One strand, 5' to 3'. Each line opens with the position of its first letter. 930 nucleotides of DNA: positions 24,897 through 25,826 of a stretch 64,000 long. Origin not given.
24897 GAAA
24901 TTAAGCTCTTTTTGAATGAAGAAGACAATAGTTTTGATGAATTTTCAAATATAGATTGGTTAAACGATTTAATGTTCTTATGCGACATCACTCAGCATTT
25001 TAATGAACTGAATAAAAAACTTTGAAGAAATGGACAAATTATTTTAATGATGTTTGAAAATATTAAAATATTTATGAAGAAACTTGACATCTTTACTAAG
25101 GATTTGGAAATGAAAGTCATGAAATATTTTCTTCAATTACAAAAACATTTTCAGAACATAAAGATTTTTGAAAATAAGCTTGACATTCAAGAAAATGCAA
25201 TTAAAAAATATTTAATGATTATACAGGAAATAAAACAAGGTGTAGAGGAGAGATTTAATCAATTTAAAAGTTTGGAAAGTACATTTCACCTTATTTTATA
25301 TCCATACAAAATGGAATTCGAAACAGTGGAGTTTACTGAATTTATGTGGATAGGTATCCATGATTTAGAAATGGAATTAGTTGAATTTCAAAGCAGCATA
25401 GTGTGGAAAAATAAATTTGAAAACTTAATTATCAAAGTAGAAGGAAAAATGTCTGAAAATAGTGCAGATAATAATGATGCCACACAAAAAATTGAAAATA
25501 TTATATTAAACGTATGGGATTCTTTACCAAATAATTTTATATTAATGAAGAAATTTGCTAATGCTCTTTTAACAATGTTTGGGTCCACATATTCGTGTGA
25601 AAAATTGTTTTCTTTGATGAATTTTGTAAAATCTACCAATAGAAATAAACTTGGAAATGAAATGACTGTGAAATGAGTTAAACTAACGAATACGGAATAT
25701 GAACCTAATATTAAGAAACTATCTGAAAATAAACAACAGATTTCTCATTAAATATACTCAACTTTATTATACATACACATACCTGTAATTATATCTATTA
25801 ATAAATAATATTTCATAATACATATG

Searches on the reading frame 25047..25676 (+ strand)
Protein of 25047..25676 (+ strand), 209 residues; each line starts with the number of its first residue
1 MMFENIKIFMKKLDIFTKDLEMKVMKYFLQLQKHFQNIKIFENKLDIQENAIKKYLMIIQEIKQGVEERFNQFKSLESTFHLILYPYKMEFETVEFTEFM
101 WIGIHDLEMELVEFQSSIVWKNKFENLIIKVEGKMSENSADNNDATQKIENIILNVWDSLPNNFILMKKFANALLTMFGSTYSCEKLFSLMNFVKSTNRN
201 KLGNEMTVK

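Call 76: find_encoding_contigs(protein=window:25047-25676:+, flank=2000, max_places=3)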
Protein window:25047-25676:+ (209 aa): no gene with exactly this product is on record in the collection.
